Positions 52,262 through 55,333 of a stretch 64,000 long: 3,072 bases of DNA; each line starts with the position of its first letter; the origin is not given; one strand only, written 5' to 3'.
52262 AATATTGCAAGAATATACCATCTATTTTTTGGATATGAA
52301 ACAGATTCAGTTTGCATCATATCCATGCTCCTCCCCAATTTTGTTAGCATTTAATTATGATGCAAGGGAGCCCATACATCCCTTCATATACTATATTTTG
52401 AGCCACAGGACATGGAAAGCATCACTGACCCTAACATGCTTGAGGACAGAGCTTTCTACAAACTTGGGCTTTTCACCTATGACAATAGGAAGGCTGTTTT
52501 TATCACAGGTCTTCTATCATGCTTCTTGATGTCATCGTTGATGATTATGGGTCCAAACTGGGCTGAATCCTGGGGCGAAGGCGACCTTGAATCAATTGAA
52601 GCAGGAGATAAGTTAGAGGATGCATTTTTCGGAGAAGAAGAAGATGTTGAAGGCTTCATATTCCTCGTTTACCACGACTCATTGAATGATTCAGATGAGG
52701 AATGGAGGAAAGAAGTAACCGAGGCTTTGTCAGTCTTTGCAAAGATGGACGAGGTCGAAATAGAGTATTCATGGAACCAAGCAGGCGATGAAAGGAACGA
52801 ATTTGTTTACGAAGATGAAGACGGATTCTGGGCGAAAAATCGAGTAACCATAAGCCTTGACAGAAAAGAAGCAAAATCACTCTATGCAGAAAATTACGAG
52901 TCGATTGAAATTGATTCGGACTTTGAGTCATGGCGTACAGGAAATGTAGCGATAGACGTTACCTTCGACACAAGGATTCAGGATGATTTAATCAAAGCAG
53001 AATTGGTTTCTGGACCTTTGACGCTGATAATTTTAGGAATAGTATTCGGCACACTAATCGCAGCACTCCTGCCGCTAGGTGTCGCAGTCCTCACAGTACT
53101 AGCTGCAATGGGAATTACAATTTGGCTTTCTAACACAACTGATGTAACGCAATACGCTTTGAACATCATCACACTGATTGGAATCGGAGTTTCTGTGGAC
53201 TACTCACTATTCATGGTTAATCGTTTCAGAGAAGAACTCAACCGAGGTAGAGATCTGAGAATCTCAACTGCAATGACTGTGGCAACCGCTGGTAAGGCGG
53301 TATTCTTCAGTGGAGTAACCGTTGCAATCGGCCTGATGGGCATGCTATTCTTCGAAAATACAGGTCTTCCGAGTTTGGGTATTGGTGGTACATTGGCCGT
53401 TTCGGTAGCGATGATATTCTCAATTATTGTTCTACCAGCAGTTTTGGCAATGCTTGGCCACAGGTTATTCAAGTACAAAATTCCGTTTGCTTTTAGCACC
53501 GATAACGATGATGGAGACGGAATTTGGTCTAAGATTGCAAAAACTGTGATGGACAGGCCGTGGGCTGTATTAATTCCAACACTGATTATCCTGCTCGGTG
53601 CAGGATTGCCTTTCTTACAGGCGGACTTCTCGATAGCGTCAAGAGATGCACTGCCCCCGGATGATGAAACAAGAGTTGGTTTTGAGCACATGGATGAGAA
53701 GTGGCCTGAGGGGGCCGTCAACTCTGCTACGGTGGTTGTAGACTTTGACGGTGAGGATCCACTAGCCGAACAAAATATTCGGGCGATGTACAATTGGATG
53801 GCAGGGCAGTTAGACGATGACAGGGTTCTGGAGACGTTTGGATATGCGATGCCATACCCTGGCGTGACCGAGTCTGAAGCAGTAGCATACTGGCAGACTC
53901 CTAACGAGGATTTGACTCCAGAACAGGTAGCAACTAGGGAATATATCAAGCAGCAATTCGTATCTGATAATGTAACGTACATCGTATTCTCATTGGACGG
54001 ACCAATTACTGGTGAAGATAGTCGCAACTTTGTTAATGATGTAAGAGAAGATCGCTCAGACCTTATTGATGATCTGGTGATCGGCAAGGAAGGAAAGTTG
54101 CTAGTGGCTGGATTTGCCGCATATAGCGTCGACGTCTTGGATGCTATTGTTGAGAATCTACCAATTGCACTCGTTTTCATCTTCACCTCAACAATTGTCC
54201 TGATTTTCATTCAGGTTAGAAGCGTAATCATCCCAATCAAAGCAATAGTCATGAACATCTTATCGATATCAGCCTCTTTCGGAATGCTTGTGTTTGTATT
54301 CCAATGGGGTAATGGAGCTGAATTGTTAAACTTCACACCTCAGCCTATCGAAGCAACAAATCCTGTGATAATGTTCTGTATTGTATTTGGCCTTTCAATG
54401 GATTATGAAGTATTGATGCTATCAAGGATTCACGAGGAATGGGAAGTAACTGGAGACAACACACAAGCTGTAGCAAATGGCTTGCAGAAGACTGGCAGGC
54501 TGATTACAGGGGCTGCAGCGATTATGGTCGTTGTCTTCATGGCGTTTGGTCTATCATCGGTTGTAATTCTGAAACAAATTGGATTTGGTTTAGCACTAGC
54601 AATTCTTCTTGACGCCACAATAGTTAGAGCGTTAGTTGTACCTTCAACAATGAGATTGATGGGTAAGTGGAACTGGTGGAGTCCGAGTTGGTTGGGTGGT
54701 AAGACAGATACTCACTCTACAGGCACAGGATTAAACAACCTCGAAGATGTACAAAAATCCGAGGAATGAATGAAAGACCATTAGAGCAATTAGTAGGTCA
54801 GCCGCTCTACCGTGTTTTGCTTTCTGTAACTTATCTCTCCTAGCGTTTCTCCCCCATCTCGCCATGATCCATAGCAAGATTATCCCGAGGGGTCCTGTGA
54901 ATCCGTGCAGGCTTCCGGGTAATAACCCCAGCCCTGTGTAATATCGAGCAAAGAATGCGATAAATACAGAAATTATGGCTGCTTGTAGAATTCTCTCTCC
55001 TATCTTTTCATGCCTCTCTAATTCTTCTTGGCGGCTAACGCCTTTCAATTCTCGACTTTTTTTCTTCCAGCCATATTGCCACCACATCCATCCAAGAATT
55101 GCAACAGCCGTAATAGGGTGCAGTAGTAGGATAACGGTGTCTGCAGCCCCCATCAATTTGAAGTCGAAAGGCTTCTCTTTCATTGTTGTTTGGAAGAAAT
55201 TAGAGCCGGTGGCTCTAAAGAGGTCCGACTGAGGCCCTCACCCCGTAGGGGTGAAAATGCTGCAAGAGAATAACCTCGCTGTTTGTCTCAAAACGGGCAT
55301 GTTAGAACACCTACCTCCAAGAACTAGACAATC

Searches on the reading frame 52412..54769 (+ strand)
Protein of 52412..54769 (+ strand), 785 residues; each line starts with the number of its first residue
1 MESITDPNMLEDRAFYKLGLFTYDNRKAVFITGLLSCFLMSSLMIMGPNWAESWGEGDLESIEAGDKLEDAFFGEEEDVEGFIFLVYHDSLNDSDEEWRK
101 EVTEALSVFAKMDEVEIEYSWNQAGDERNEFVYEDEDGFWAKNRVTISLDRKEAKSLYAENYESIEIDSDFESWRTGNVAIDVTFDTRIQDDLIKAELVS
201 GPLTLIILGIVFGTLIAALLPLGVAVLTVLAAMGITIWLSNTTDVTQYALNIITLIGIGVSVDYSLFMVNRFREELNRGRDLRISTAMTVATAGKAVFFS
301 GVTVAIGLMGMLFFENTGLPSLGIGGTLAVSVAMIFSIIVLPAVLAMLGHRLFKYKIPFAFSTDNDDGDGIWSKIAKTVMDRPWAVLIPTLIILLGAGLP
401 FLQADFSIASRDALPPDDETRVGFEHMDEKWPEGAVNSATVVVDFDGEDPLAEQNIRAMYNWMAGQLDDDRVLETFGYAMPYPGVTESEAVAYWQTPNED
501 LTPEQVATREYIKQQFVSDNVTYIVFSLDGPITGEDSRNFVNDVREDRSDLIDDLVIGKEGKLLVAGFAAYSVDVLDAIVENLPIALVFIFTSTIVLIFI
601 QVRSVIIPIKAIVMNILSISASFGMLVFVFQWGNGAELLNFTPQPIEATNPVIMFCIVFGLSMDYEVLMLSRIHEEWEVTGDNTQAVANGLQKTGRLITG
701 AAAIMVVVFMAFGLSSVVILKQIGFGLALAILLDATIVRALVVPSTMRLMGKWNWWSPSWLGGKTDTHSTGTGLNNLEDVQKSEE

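Call 11: search_protein_families(library=pfam, proteins=[window:52412-54769:+], max_evalue=0.001)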
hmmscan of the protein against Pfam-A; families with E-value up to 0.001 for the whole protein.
window:52412-54769:+ (785 aa): 1 family
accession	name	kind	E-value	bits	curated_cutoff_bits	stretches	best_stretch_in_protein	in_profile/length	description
PF03176.21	MMPL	-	3.5e-74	250.1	20.5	2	176-384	128-331/333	MMPL family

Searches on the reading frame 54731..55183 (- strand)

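Call 57: search_protein_families(library=pfam, proteins=[window:54731-55183:-], max_evalue=0.001)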
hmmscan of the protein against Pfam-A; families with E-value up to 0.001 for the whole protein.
window:54731-55183:- (150 aa): 1 family
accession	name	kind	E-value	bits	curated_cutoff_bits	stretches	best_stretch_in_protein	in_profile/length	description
PF13301.11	DUF4079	-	2.9e-06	28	31.4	1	16-147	9-139/141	Protein of unknown function (DUF4079)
